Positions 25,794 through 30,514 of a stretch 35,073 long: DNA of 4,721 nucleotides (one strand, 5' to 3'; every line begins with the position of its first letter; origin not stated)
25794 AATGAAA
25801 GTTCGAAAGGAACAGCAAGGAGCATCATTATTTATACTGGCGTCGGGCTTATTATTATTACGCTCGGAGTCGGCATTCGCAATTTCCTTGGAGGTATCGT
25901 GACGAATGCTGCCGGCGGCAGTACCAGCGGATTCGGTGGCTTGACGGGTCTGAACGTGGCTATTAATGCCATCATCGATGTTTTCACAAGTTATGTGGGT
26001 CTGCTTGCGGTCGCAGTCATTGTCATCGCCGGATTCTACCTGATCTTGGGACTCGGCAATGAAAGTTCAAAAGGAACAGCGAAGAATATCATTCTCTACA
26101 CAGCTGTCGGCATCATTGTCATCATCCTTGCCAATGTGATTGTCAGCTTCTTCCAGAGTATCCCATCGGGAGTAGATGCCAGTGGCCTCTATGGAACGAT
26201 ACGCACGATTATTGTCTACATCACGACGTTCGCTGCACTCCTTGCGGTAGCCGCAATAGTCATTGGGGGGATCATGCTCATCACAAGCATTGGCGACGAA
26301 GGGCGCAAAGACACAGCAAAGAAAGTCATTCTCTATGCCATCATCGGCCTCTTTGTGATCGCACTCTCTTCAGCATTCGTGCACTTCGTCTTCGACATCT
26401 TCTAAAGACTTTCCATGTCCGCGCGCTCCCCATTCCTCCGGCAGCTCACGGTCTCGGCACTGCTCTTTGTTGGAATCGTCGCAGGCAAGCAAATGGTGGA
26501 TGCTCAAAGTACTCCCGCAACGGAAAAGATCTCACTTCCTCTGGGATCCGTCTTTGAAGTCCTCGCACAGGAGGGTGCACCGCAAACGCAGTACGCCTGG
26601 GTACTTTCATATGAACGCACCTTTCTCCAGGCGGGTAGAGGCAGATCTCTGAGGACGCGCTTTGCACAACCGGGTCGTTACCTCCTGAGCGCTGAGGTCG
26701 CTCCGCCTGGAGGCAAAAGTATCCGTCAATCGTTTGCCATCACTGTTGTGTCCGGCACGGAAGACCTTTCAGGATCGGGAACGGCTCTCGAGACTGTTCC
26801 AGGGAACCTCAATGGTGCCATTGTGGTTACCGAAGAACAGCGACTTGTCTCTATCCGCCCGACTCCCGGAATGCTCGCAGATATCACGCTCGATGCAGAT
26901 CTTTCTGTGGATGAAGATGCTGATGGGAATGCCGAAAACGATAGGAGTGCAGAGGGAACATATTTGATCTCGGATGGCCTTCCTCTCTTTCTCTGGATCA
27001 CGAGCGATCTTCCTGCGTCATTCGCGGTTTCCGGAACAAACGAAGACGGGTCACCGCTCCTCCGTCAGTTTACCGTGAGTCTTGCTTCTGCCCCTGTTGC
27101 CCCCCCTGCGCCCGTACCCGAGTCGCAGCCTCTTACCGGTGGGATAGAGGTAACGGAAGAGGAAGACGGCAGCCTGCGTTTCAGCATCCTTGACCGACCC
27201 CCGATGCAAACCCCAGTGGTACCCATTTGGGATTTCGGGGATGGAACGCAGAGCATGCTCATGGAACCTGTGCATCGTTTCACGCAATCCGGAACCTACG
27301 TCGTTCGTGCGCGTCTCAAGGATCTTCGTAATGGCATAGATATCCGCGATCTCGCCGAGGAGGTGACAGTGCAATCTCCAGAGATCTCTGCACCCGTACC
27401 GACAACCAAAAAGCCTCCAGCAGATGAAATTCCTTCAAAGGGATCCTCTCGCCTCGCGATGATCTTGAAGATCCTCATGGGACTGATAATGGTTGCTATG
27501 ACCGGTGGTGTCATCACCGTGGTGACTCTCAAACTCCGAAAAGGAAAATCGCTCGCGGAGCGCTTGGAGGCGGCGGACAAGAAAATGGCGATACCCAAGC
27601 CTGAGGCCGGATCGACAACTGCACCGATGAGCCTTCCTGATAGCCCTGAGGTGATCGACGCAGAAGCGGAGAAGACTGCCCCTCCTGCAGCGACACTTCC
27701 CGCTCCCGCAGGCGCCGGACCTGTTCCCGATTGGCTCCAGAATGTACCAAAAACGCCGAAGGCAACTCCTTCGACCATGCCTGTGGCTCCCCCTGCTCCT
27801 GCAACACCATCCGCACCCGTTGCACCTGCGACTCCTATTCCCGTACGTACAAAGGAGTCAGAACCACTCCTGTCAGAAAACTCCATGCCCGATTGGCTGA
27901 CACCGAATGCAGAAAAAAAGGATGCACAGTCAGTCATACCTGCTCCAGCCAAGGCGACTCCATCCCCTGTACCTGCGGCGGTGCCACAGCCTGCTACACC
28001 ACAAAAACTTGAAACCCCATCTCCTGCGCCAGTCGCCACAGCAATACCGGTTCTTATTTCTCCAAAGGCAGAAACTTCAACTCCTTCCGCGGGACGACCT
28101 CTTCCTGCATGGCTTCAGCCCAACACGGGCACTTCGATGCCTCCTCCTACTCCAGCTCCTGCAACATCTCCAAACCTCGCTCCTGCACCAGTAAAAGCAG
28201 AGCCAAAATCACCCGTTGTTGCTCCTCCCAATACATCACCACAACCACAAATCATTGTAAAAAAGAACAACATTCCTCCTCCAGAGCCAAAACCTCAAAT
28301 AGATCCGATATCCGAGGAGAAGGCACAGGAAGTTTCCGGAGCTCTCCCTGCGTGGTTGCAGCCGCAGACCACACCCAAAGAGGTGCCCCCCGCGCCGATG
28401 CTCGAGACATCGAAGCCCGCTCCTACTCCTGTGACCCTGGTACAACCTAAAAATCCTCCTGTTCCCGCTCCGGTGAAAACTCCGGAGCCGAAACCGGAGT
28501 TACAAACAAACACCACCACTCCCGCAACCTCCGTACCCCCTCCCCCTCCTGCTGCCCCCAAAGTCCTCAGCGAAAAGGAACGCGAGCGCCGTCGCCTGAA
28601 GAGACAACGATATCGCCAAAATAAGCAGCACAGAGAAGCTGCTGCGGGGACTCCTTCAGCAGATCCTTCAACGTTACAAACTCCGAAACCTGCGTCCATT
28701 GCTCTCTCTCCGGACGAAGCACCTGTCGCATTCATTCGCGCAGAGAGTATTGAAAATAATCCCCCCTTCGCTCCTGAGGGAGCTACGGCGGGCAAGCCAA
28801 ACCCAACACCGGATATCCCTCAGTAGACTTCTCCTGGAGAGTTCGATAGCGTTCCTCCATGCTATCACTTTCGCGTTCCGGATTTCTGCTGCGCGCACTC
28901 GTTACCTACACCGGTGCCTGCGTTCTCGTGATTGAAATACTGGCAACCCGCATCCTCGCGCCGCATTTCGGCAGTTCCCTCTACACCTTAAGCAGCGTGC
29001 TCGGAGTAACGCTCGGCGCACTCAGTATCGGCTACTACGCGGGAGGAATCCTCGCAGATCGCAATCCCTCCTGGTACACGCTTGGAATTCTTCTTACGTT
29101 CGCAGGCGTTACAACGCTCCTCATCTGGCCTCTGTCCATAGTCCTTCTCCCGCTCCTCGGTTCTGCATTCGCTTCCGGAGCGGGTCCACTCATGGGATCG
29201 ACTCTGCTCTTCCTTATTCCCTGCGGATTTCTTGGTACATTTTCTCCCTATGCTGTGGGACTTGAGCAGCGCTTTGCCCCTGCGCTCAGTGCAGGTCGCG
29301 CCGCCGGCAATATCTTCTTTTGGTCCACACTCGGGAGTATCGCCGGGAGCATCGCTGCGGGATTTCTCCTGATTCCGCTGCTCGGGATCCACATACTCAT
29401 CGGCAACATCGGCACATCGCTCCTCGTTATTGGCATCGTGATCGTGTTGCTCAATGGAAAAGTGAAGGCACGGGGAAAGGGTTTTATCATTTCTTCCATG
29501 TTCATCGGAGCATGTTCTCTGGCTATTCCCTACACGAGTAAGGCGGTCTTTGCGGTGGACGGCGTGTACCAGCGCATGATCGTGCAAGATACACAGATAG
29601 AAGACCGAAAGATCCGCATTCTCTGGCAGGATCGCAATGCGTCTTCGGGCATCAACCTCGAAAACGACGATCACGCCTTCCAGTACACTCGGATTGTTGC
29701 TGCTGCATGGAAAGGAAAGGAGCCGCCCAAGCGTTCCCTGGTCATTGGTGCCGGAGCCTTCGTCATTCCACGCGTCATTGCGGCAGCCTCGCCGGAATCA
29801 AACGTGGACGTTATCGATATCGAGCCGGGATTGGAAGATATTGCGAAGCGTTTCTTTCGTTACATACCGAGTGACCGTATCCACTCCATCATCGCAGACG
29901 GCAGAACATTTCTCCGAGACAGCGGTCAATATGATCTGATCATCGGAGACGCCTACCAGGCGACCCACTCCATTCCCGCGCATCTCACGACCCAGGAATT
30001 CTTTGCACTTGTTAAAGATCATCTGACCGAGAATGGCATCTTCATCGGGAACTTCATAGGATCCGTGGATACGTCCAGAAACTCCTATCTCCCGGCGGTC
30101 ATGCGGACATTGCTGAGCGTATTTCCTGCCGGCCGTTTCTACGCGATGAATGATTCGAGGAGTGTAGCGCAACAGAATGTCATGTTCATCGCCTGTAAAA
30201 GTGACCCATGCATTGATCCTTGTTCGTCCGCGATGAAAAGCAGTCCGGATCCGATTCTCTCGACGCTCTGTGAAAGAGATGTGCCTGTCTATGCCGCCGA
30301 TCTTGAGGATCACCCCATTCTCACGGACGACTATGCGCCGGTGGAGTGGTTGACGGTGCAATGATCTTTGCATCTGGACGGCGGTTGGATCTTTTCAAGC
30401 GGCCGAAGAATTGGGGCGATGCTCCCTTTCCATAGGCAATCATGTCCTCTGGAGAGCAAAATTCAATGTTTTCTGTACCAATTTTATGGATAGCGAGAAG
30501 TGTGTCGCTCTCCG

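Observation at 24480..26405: Seven VirB2/TrbC-like (T4SS-pilin-like) two-helix modules fused into one polypeptide: a 'poly-pilin'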

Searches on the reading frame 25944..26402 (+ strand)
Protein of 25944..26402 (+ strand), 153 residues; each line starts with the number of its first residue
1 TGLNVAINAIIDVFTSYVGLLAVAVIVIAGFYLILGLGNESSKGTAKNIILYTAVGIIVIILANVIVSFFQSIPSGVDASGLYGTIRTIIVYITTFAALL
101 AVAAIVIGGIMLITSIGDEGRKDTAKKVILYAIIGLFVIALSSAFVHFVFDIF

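Call 23: search_protein_representatives(protein=window:25944-26402:+)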
Query: 153 residues. Proteins with E-value up to 0.001 (for the whole library): 5465; up to 1e-10: 233; up to 1e-30: 22. The best 150 are listed.
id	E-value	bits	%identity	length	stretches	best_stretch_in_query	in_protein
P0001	8.2e-191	641.5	75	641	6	1-153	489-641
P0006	5.2e-92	321.5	43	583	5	7-152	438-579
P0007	2.1e-67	241.8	61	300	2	6-151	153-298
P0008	4.0e-65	234.5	65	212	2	1-151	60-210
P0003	7.0e-62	224.0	48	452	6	4-106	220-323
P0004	5.2e-61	221.1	43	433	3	3-147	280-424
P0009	5.1e-51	188.8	50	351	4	6-80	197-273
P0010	8.1e-50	184.9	47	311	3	13-149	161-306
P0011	3.0e-41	157.1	37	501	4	3-143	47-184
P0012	9.5e-40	152.3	54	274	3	7-72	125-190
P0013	8.8e-39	149.2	41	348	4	76-150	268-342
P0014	2.8e-38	147.5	48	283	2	7-149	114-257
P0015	4.0e-38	147.0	42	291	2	5-152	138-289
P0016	4.7e-35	137.1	38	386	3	7-149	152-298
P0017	8.3e-34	133.1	35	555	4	7-147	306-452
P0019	3.3e-33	131.1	31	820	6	3-149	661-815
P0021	1.1e-32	129.4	35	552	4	7-151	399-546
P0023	2.5e-31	125.0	32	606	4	23-146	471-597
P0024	4.0e-31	124.3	41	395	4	80-151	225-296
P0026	3.9e-30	121.1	38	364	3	7-150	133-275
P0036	2.6e-24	102.3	35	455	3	9-146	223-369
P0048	7.0e-21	91.2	28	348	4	16-147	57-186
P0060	4.6e-19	85.3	30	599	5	10-72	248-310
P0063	1.1e-18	84.1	29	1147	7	10-71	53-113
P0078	4.3e-16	75.7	28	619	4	8-147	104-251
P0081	5.8e-16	75.3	29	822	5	7-146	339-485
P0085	8.4e-16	74.7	27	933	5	13-148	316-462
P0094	3.7e-15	72.7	27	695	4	17-150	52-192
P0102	1.5e-14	70.6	30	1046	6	9-149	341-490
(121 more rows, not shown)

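Call 56: list_cluster_members(proteins=[P0006, P0011, P0017, P0019, P0021, P0023, P0063, P0081, P0085, P0102])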
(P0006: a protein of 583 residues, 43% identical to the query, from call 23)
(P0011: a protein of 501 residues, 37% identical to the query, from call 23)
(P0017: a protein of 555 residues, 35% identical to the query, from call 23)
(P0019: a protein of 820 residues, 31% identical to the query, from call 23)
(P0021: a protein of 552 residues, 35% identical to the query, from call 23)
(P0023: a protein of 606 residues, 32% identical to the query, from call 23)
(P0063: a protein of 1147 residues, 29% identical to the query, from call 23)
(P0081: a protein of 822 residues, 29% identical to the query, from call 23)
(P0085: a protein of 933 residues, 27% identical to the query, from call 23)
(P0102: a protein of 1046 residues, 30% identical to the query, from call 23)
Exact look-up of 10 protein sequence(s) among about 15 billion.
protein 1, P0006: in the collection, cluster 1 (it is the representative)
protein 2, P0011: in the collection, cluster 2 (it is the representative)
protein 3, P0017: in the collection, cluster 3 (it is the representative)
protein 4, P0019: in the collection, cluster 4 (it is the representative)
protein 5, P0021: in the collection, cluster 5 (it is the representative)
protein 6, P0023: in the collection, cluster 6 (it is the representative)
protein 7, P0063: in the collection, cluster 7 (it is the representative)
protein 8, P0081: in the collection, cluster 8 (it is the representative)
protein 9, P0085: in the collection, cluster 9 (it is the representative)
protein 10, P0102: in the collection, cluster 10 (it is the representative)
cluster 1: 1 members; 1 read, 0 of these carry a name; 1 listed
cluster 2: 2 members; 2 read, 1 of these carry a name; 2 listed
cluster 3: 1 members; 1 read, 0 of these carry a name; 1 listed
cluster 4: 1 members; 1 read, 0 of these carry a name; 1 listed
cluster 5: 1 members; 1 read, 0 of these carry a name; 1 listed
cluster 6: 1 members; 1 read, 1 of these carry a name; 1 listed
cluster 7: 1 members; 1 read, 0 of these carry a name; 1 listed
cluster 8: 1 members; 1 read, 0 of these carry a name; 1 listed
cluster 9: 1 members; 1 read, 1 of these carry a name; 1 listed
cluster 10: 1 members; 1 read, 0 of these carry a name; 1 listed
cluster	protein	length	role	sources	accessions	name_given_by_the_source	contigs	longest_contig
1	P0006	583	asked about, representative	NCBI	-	-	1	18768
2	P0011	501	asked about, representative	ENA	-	-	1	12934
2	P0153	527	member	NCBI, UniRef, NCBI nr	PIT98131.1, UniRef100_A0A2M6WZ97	MAG: hypothetical protein COT71_02435 [Candidatus Andersenbacteria bacterium ... | Uncharacterized protein n=1 Tax=Candidatus Andersenbacteria bacterium ...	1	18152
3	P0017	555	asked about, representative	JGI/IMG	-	-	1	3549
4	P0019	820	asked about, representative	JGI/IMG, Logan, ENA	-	-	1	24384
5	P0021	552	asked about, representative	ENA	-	-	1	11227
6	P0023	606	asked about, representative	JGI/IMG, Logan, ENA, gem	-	hypothetical protein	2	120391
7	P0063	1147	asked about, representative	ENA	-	-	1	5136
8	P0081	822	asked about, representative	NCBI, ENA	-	-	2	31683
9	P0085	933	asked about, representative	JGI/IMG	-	hypothetical protein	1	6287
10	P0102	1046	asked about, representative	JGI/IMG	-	-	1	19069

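Call 57: predict_structure(alignment_id=A3)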
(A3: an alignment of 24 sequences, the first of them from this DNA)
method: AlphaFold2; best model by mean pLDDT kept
length: 153 residues; sequences in the alignment: 24
mean_pLDDT: 80.0   pTM: 0.52
mean pLDDT of the five models: 80.0, 74.5, 72.0, 70.3, 55.7
residues with pLDDT >= 90: 26; 70-90: 97; 50-70: 30; < 50: 0
segments of 3 or more residues with pLDDT < 50: none
pLDDT, mean of each block of 10 residues (from residue 1): 75 81 90 86 87 82 69 60 72 80 91 90 90 84 69 62
secondary structure, 60 per line:
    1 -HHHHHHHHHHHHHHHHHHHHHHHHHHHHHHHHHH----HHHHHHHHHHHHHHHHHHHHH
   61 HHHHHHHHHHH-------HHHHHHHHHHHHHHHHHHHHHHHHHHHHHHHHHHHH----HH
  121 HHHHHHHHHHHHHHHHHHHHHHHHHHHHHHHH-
elements in order: H2-35 H40-71 H79-114 H119-152

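Call 61: fold_search(model_id=the predicted structure, library=pdb)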
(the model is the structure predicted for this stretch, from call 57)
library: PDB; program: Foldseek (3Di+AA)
matches with E <= 10: 122; with E <= 0.001: 0
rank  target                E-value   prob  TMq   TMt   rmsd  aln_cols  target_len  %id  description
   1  9vuc_B                3.1e-01  0.82  0.39  0.18  19.8       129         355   15  channel B complex with 2 (released 2026-03-11)
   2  4gd3_A                3.1e-01  0.51  0.30  0.27  13.9       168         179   14  Structure of E. coli hydrogenase-1 in complex with cytochrome b (released 2013-01-02)
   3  5ffe_B                3.1e-01  0.47  0.28  0.31  18.8       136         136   16  CopM in the Ag-bound form (by soaking) (released 2016-09-07)
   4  6cnn_A                3.3e-01  0.84  0.39  0.18  21.5       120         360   12  Cryo-EM structure of the human SK4/calmodulin channel complex in the Ca2+ bound state I (released 2018-05-02)
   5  5ffc_B                3.5e-01  0.57  0.31  0.35  18.9       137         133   16  CopM in the Cu(II)-bound form (released 2016-09-07)
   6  5ffe_A                4.1e-01  0.41  0.28  0.31  18.8       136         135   16  CopM in the Ag-bound form (by soaking) (released 2016-09-07)
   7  6g94_A                4.4e-01  0.44  0.30  0.27  13.5       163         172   15  Structure of E. coli hydrogenase-1 C19G variant in complex with cytochrome b (released 2018-06-13)
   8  5ffa                  5.5e-01  0.38  0.29  0.32  18.8       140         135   16  CopM (with an N-terminal His-tag) in the apo form (released 2016-09-07)
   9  9o53_A                6.6e-01  0.69  0.42  0.19  18.7       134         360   14  Cryo-EM structure of the human SK2-4 chimera/calmodulin channel complex bound to a small molecule inhibitor (released 2025-07-09)
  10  5fej_B                6.6e-01  0.28  0.28  0.30  18.2       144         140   16  CopM in the Cu(I)-bound form (released 2016-09-07)
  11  8ivz_A                7.0e-01  0.57  0.36  0.34  16.6       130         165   13  Crystal structure of talin R7 in complex with KANK1 KN motif (released 2023-11-08)
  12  5fej_A                7.0e-01  0.51  0.32  0.35  19.2       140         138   14  CopM in the Cu(I)-bound form (released 2016-09-07)
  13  9vu9_A                7.4e-01  0.57  0.38  0.17  19.8       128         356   15  channel D complex with 4 (released 2026-03-11)
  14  9o51_A                8.8e-01  0.54  0.41  0.20  18.9       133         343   14  Cryo-EM structure of the human SK2-4 chimera/calmodulin channel complex in the Ca2+ free state (released 2025-07-09)
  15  8ivz_B                8.8e-01  0.38  0.33  0.31  19.1       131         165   13  Crystal structure of talin R7 in complex with KANK1 KN motif (released 2023-11-08)
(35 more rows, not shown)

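Call 63: list_cluster_members(proteins=[P0010, P0013, P0016, P0024, P0026, P0036, P0048, P0060, P0078, P0094])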
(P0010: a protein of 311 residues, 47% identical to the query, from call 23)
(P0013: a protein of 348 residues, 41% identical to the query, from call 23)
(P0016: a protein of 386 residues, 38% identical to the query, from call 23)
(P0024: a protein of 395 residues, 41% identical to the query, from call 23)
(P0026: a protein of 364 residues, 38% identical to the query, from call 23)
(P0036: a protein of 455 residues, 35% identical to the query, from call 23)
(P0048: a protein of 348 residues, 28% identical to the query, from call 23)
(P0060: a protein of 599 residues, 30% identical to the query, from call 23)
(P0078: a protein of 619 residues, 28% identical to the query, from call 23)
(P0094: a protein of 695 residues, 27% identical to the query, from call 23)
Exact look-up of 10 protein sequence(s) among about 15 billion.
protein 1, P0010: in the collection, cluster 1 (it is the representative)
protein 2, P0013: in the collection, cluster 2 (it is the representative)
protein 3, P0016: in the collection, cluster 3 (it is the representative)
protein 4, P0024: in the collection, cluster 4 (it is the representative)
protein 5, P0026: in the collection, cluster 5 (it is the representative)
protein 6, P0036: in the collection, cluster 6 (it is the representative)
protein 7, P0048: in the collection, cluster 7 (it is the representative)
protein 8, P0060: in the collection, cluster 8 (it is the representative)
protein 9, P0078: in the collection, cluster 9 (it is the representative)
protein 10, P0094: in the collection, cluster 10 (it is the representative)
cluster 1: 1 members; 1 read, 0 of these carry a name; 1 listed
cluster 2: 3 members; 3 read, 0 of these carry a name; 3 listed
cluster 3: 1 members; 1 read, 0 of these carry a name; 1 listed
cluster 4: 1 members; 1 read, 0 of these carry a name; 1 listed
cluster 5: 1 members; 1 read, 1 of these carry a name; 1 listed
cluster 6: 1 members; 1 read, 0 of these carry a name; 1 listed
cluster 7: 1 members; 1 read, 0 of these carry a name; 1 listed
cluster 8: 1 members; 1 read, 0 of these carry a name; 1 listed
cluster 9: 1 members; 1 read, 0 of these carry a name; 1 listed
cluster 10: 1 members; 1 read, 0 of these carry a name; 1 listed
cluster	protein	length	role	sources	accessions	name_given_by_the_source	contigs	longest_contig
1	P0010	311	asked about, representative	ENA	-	-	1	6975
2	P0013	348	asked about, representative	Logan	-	-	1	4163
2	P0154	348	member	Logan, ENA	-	-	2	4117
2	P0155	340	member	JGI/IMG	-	-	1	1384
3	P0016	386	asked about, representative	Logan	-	-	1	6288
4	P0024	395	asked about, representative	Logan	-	-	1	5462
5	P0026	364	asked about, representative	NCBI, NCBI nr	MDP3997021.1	MAG: hypothetical protein Q8P73_00770 [bacterium] | hypothetical protein [bacterium]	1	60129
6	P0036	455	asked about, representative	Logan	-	-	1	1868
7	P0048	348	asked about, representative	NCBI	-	-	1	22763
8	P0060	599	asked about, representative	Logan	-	-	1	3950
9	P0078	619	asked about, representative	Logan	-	-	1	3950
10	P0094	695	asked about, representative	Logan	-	-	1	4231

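Call 77: find_encoding_contigs(protein=P0023, flank=10000, max_places=2)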
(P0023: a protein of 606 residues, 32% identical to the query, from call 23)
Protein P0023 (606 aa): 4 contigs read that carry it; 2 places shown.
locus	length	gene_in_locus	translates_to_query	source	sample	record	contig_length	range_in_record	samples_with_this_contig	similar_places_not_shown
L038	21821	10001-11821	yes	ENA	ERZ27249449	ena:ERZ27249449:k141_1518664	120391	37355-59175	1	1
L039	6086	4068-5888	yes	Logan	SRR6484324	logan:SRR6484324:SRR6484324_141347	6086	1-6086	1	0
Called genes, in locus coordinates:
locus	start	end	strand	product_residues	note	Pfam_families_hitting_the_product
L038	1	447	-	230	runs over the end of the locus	-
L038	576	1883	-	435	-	PF00753:Lactamase_B, PF23023:Anti-Pycsar_Apyc1, PF12706:Lactamase_B_2 (weak), PF07521:RMMBL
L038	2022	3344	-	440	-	PF23459:S1_RRP5 (faint), PF00575:S1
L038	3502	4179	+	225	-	PF13483:Lactamase_B_3, PF12706:Lactamase_B_2 (weak)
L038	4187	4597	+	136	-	-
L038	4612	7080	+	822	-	PF00521:DNA_topoisoIV, PF03989:DNA_gyraseA_C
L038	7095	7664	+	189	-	PF03848:TehB (weak), PF13489:Methyltransf_23, PF01209:Ubie_methyltran, PF01728:FtsJ (weak), PF13847:Methyltransf_31, PF08241:Methyltransf_11, PF08242:Methyltransf_12, PF13649:Methyltransf_25, +2 more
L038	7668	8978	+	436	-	PF01547:SBP_bac_1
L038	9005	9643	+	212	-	PF18895:T4SS_pilin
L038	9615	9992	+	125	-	PF18895:T4SS_pilin (weak)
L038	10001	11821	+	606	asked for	PF18895:T4SS_pilin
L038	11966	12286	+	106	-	PF18895:T4SS_pilin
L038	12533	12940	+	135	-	PF18895:T4SS_pilin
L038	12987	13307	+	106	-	PF18895:T4SS_pilin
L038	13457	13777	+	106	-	PF18895:T4SS_pilin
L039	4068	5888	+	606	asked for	PF18895:T4SS_pilin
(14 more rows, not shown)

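Call 78: find_encoding_contigs(protein=P0011, flank=10000, max_places=2)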
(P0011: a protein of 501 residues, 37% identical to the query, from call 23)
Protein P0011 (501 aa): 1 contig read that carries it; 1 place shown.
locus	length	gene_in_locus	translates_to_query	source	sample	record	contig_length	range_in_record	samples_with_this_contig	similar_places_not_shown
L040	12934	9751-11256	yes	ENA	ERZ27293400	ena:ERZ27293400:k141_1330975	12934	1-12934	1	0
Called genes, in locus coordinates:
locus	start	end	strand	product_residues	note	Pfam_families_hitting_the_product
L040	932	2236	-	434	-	PF00575:S1, PF23459:S1_RRP5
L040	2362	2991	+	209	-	PF13483:Lactamase_B_3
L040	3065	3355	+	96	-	-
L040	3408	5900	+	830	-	PF00521:DNA_topoisoIV, PF03989:DNA_gyraseA_C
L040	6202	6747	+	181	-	PF01135:PCMT (weak), PF01209:Ubie_methyltran, PF06325:PrmA (weak), PF13847:Methyltransf_31, PF08241:Methyltransf_11, PF08242:Methyltransf_12 (weak), PF13649:Methyltransf_25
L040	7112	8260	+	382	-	PF01547:SBP_bac_1, PF13416:SBP_bac_8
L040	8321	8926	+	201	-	PF18895:T4SS_pilin (faint)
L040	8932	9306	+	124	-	PF18895:T4SS_pilin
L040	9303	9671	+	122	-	PF18895:T4SS_pilin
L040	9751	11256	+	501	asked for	PF18895:T4SS_pilin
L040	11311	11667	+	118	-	PF18895:T4SS_pilin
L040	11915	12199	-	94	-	-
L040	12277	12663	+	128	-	PF18895:T4SS_pilin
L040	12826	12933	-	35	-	?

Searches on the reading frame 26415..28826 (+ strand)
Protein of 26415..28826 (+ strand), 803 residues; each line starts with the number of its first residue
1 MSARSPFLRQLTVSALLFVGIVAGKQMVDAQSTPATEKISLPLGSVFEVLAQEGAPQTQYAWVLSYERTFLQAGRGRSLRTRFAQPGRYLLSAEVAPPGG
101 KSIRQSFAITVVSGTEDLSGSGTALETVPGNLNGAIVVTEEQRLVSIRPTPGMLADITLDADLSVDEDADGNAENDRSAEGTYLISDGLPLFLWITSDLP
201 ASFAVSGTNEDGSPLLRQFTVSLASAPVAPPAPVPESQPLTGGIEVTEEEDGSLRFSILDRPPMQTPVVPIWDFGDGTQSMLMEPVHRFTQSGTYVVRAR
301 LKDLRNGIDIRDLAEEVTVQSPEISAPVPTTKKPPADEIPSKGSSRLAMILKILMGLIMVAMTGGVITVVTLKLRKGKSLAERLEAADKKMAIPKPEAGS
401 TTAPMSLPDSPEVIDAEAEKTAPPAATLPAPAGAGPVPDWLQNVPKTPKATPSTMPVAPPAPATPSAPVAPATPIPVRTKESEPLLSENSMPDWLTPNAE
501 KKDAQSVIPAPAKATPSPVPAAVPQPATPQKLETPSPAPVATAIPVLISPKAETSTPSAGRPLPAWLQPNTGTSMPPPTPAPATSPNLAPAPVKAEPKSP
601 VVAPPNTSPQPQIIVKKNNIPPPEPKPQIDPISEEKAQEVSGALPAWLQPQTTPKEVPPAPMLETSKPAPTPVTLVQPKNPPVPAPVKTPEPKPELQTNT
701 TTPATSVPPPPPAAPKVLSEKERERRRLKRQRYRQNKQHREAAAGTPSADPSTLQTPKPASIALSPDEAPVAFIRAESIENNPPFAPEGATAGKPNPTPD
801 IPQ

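Call 5: search_protein_families(library=pfam, proteins=[window:26415-28826:+], max_evalue=0.01)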
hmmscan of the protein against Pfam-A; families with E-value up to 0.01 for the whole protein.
window:26415-28826:+ (803 aa): 2 families
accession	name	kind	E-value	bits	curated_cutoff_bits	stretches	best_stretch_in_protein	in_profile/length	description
PF18911.6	PKD_4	-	5.2e-08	33.3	27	1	266-303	33-70/85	PKD domain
PF00801.26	PKD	-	1.5e-07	31.7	23.5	1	265-303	27-67/80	PKD domain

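Call 62: search_protein_families(library=ncbifam, proteins=[window:26415-28826:+], max_evalue=0.01)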
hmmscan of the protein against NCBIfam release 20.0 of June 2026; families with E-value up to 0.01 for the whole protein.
window:26415-28826:+ (803 aa): 0 families

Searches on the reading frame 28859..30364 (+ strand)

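Call 5: search_protein_families(library=pfam, proteins=[window:28859-30364:+], max_evalue=0.01)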
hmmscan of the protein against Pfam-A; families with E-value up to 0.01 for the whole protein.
window:28859-30364:+ (501 aa): 1 family
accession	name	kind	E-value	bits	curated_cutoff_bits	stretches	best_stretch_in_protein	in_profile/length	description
PF01564.23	Spermine_synth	-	1.5e-08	34.8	22.9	1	281-397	9-130/186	Spermine/spermidine synthase domain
